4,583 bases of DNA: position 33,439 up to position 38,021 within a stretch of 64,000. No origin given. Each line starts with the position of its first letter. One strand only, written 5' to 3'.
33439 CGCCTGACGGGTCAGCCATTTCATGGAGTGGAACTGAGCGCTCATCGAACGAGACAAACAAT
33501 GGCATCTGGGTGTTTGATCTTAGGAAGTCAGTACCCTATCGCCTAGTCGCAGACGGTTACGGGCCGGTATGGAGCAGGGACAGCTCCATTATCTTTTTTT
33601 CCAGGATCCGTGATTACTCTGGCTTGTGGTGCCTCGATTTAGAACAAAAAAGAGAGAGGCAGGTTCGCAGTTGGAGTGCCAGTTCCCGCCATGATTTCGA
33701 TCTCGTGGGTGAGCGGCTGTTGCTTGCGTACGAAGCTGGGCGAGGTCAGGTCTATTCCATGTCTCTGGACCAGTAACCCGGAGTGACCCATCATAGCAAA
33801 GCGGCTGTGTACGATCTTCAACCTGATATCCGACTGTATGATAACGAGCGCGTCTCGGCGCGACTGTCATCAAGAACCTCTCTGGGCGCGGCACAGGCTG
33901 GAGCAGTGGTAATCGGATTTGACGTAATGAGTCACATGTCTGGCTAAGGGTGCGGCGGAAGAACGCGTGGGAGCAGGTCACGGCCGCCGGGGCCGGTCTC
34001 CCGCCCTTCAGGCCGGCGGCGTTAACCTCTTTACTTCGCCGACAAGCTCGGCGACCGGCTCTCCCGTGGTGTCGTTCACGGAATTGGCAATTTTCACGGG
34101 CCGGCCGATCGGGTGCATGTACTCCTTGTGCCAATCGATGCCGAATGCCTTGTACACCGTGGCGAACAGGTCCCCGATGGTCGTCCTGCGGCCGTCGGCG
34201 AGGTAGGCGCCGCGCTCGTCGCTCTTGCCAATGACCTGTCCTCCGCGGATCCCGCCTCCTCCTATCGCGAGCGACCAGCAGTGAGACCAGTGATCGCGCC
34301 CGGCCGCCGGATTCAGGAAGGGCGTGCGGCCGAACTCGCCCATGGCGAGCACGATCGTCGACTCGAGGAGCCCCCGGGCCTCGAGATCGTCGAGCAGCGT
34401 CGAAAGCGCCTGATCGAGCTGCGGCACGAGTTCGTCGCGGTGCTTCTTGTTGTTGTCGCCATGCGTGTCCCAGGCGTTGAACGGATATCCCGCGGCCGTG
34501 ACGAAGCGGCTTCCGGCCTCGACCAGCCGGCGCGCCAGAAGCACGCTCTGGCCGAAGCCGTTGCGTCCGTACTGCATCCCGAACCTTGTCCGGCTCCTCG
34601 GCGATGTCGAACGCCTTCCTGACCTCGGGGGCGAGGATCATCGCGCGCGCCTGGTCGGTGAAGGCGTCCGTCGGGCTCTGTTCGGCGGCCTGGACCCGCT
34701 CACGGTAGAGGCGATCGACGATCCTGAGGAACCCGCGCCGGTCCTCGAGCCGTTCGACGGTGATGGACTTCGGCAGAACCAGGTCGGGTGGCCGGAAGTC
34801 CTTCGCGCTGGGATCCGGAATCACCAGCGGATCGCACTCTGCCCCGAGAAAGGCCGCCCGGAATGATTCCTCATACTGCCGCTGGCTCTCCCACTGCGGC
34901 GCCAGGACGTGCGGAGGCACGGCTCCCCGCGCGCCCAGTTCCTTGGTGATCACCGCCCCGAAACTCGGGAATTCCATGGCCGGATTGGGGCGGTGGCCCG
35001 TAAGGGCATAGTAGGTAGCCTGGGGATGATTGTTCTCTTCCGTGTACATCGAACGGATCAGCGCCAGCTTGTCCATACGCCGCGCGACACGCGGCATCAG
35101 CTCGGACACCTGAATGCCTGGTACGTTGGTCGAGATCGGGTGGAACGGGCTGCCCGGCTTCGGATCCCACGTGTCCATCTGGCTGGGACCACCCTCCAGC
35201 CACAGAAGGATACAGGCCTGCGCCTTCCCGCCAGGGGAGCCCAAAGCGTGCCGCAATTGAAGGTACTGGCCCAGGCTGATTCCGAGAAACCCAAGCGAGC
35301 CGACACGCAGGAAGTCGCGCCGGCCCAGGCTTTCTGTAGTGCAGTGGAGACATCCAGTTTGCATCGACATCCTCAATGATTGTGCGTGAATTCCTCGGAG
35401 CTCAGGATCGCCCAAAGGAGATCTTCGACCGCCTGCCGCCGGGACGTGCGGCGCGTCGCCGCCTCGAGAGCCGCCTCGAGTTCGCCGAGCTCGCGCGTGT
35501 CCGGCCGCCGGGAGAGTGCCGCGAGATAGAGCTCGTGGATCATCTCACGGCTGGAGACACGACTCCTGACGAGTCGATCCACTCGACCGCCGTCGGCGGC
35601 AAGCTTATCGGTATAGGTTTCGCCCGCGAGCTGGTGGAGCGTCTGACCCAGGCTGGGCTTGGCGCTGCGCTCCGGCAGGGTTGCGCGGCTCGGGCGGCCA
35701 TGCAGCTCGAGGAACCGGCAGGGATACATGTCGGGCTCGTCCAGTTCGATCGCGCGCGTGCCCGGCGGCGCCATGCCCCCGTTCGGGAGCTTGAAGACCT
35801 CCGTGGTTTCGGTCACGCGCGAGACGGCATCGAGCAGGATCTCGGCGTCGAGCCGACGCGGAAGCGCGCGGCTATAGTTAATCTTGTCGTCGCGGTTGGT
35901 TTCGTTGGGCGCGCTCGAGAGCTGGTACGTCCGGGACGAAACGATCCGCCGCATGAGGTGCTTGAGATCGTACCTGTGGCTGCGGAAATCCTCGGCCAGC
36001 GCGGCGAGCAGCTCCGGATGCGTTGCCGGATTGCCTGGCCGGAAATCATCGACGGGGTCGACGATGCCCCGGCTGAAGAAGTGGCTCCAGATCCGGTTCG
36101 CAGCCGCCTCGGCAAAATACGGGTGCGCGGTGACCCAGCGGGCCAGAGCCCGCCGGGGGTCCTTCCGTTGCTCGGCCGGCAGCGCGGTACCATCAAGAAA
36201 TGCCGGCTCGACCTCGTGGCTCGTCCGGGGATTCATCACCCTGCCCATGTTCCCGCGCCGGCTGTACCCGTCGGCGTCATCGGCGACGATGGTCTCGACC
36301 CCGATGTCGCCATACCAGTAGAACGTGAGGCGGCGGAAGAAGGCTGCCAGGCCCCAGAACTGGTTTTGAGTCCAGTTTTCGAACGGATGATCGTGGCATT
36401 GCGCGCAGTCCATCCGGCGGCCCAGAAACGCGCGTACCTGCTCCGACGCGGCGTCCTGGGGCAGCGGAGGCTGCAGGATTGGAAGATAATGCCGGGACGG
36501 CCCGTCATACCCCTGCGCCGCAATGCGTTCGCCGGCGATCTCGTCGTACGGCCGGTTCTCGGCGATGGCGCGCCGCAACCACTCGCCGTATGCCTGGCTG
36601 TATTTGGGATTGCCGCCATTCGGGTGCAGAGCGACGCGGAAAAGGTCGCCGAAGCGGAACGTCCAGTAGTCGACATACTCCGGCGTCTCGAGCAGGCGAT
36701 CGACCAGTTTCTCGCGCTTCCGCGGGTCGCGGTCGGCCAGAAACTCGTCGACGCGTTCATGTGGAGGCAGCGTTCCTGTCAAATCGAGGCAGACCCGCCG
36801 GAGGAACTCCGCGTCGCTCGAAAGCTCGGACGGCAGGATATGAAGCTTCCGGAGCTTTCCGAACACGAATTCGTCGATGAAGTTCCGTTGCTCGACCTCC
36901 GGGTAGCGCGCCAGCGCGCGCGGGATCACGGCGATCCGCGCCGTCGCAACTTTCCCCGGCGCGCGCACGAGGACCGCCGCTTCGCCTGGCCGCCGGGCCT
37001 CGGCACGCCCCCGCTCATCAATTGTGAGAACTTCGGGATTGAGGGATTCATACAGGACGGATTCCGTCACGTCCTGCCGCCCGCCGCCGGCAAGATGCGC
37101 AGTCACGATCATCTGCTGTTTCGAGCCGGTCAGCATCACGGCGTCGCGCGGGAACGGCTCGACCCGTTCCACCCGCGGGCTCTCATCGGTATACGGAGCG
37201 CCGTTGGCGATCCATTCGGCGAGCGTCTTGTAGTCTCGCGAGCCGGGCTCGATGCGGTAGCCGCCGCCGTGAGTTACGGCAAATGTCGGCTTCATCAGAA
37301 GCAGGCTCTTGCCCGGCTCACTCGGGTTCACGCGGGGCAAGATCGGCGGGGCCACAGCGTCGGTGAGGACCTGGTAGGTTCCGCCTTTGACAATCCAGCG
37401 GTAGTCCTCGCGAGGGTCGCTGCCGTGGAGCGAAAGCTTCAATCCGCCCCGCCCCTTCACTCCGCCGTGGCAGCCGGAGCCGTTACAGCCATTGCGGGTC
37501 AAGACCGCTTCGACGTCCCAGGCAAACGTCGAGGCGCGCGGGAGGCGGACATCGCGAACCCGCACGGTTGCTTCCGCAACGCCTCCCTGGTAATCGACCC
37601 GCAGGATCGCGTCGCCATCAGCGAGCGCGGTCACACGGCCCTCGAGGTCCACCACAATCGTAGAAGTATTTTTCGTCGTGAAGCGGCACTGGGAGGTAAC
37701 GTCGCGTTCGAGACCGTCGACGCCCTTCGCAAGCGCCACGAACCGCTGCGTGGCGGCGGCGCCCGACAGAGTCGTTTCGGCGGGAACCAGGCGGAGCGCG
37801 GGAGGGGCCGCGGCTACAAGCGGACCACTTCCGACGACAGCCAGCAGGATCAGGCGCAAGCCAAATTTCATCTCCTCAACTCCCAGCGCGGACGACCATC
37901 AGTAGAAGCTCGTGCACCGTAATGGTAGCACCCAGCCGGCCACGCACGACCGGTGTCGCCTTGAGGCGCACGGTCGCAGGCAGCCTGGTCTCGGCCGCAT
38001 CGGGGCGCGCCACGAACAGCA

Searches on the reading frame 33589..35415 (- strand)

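Call 89: search_protein_families(library=pfam, proteins=[window:33589-35415:-], max_evalue=0.00001)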
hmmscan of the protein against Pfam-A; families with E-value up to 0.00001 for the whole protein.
window:33589-35415:- (608 aa): 1 family
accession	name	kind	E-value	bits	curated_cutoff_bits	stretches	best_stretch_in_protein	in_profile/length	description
PF07394.17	DUF1501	-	1.8e-40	139.8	27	1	65-289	1-224/390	Protein of unknown function (DUF1501)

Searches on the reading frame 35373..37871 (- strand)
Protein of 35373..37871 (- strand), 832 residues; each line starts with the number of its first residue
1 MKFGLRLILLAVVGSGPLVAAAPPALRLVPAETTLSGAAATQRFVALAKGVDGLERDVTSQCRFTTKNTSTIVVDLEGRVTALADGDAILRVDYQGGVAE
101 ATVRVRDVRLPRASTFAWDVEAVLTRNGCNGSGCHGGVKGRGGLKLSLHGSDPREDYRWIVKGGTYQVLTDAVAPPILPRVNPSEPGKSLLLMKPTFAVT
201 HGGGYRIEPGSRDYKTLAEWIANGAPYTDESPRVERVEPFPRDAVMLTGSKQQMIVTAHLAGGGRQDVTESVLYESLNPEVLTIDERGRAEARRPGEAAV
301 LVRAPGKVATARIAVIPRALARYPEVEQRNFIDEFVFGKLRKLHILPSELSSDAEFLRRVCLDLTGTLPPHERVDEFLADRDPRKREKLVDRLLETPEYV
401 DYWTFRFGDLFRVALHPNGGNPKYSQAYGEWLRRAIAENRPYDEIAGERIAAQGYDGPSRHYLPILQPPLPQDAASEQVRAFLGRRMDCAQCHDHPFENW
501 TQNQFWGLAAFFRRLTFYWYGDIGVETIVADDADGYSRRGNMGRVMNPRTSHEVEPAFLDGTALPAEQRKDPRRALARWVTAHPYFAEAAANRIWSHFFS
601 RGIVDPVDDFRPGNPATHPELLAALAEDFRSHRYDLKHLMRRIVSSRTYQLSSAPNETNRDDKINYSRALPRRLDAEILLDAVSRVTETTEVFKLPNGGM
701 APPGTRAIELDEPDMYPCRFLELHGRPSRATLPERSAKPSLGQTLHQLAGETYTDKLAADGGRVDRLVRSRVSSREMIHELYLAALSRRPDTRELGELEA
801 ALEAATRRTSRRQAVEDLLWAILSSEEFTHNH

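Call 17: search_protein_families(library=pfam, proteins=[window:35373-37871:-])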
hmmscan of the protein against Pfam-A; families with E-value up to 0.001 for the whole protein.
window:35373-37871:- (832 aa): 4 families
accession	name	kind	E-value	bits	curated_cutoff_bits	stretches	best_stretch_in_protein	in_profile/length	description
PF07583.16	PSCyt2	-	1.2e-44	153.3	29.8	1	332-515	2-207/209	Protein of unknown function (DUF1549)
PF07587.16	PSD1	-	1.5e-38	133.1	28.5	1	573-800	2-242/244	Protein of unknown function (DUF1553)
PF02368.24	Big_2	-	7.1e-07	29.5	22.8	0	27-88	6-62/79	Bacterial Ig-like domain (group 2)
PF08811.16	DUF1800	-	4.7e-05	23.2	26.1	1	541-648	198-289/419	Protein of unknown function (DUF1800)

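Call 58: find_homologous_proteins(query=window:35373-37871:-, max_evalue=1e-200)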
Query window:35373-37871:- (832 aa): 1252 proteins with E <= 1e-200 among 8000 candidates; the best 120 are listed.
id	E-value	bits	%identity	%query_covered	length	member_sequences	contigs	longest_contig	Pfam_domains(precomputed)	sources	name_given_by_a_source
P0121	0.0e+0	1862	97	100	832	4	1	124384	PF07587.17,PF08811.17,PF02368.25,PF07583.17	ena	-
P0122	0.0e+0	1785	93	100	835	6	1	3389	PF07587.17,PF07583.17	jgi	jgi:Protein of unknown function (DUF1549)/Protein of unknown function (DUF1553)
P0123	0.0e+0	1188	63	99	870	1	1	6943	PF07587.17,PF02368.25,PF07583.17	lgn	-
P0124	0.0e+0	1185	63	97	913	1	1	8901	PF07587.17,PF02368.25,PF07583.17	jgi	-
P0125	0.0e+0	1183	61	100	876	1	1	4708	PF07587.17,PF02368.25,PF07583.17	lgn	-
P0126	0.0e+0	1172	63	97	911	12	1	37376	PF07587.17,PF02368.25,PF07583.17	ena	-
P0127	0.0e+0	1168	62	97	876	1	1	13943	PF07587.17,PF07624.17,PF02368.25,PF07583.17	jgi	jgi:hypothetical protein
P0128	0.0e+0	1160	63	97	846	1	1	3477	PF07587.17,PF02368.25,PF07583.17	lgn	-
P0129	0.0e+0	1156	61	97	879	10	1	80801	PF07587.17,PF02368.25,PF07583.17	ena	-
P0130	0.0e+0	1149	61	98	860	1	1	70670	PF07587.17,PF02368.25,PF07583.17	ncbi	ncbi:MAG: DUF1553 domain-containing protein [Acidobacteriota bacterium]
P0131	0.0e+0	1141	61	99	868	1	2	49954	PF07587.17,PF02368.25,PF07583.17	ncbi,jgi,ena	-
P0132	0.0e+0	1135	61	97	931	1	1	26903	PF07587.17,PF02368.25,PF07583.17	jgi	-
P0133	0.0e+0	1127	61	97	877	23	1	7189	PF07587.17,PF02368.25,PF07583.17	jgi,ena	-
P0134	0.0e+0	1119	60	97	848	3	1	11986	PF07587.17,PF02368.25,PF07583.17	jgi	jgi:hypothetical protein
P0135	0.0e+0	1102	58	99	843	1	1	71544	PF07587.17,PF02368.25,PF07583.17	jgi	jgi:hypothetical protein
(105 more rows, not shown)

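Call 59: find_encoding_contigs(protein=P0121, flank=10000, max_places=4)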
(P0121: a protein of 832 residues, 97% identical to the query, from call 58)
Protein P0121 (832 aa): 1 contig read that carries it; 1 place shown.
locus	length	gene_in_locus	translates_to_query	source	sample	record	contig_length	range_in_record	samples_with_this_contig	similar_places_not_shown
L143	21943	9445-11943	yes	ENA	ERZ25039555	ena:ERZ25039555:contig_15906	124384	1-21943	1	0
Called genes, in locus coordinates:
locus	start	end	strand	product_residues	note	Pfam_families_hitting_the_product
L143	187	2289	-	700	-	PF00930:DPPIV_N (faint), PF07676:PD40 (faint), PF25174:Beta-prop_THOC3 (faint), PF26550:Tricorn_2nd (weak), PF26549:Tricorn_N, PF02129:Peptidase_S15 (weak), PF00326:Peptidase_S9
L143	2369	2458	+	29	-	-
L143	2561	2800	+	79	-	-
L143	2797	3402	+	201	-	PF22769:DCD, PF00692:dUTPase (weak)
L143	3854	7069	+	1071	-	PF13620:CarboxypepD_reg, PF13715:CarbopepD_reg_2 (weak), PF25183:OMP_b-brl_4, PF00593:TonB_dep_Rec_b-barrel (weak)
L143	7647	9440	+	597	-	-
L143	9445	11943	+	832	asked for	PF02368:Big_2 (faint), PF07583:PSCyt2, PF08811:DUF1800 (faint), PF07587:PSD1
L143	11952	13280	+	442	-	PF07394:DUF1501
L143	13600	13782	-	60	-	PF27535:RelB3_C (weak)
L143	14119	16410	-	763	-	PF00486:Trans_reg_C, PF00930:DPPIV_N (faint), PF23381:Beta-prop_IFT122_1st (weak), PF26549:Tricorn_N (weak), PF26550:Tricorn_2nd (weak), PF26549:Tricorn_N, PF07676:PD40, PF26549:Tricorn_N (weak), +2 more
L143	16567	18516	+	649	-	PF00135:COesterase, PF20434:BD-FAE, PF07859:Abhydrolase_3 (faint)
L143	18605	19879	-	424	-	PF05048:NosD (weak), PF13229:Beta_helix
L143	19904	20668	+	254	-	PF07638:Sigma70_ECF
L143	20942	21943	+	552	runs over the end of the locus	PF00069:Pkinase, PF03109:ABC1 (faint), PF07714:PK_Tyr_Ser-Thr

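Call 60: find_encoding_contigs(protein=P0122, flank=10000, max_places=4)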
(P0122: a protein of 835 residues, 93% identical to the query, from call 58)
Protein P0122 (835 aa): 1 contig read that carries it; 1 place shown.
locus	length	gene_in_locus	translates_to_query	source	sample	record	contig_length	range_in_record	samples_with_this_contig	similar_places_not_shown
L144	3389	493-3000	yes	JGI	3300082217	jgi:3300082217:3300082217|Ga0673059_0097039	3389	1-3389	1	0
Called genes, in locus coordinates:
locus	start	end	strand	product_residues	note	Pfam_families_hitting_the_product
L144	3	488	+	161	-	?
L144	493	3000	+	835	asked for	PF07583:PSCyt2, PF07587:PSD1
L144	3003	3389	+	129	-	?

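Call 93: search_protein_families(library=padloc, proteins=[L143:2797-3402:+, L143:2561-2800:+], max_evalue=0.001)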
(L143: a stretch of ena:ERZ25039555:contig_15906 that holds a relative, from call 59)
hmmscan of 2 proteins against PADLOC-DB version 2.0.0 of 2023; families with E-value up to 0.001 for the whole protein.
L143:2797-3402:+ (201 aa): 0 families

L143:2561-2800:+ (79 aa): 0 families

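Call 105: find_encoding_contigs(protein=P0130, flank=10000, max_places=3)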
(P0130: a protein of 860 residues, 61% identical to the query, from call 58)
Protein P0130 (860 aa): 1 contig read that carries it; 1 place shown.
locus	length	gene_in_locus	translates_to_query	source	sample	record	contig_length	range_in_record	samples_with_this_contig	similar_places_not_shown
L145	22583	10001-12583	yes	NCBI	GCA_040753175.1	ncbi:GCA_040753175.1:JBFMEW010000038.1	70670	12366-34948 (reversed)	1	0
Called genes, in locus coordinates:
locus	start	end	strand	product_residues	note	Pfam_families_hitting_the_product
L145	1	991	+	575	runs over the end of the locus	PF01839:FG-GAP (faint), PF13517:FG-GAP_3, PF07593:UnbV_ASPIC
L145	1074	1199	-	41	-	-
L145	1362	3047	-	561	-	PF13320:GH123_cat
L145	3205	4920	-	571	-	PF01839:FG-GAP (faint), PF13517:FG-GAP_3, PF07593:UnbV_ASPIC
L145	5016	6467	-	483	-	-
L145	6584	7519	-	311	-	PF13414:TPR_11, PF13432:TPR_16, PF14559:TPR_19 (weak), PF12895:ANAPC3 (weak), PF13414:TPR_11 (weak), PF13432:TPR_16 (weak), PF14559:TPR_19 (weak), PF13431:TPR_17 (weak), +13 more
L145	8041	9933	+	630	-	-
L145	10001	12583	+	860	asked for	PF02368:Big_2 (faint), PF07583:PSCyt2, PF07587:PSD1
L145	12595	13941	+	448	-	PF07394:DUF1501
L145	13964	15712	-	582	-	PF01839:FG-GAP (faint), PF13517:FG-GAP_3, PF07593:UnbV_ASPIC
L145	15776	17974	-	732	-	PF09699:Paired_CXXCH_1 (faint), PF13435:Cytochrome_C554 (faint), PF13424:TPR_12, PF13432:TPR_16 (weak), PF14559:TPR_19, PF07719:TPR_2 (weak), PF13432:TPR_16, PF14559:TPR_19, +17 more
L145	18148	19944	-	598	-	PF01839:FG-GAP (faint), PF13517:FG-GAP_3, PF07593:UnbV_ASPIC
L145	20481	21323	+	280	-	PF05721:PhyH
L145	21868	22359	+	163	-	PF00892:EamA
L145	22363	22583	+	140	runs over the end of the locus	-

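Call 107: find_encoding_contigs(protein=P0126, flank=10000, max_places=3)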
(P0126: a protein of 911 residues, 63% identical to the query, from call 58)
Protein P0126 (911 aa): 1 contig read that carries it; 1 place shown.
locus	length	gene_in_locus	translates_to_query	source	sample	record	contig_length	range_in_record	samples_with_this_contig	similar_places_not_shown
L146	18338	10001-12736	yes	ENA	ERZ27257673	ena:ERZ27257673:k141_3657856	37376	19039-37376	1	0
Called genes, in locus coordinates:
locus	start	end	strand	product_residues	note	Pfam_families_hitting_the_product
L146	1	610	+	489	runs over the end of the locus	PF07394:DUF1501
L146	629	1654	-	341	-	PF00389:2-Hacid_dh, PF02826:2-Hacid_dh_C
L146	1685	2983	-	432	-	PF07690:MFS_1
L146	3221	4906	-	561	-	PF16586:DUF5060, PF13204:Apiosidase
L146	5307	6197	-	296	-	-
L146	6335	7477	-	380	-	-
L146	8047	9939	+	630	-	-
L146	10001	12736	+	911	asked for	PF02368:Big_2 (faint), PF07583:PSCyt2, PF07587:PSD1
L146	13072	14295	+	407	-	PF07394:DUF1501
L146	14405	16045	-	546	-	PF02776:TPP_enzyme_N, PF00205:TPP_enzyme_M, PF02775:TPP_enzyme_C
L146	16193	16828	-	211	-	PF02734:Dak2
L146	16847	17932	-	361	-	PF02733:Dak1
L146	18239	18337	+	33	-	?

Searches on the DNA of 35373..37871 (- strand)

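Call 92: search_rna_families(source=L143, start=7000, end=7700, threshold=evalue, max_evalue=5)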
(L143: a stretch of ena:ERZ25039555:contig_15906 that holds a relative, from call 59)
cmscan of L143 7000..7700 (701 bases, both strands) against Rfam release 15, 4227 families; matches with E-value up to 5: 5.
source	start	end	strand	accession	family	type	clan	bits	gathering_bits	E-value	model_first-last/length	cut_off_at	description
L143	7231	7270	-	RF01687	Acido-Lenti-1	Gene; sRNA;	-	28.1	37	0.00026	1-46/46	no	Acido-Lenti-1 RNA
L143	7305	7362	+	RF04159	MIR1437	Gene; miRNA;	-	22.5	168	0.21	1-192/192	no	MIR1437 microRNA precursor family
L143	7309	7358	-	RF00891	mir-671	Gene; miRNA;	-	19.4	65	1.7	1-84/84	no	mir-671 microRNA precursor family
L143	7308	7359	-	RF03383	mir-1976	Gene; miRNA;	-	18.1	71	0.88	1-52/52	no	mir-1976 microRNA precursor family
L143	7258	7284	+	RF02760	sR035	Gene; sRNA;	-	10.1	233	4.2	78-104/206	no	sR035 sRNA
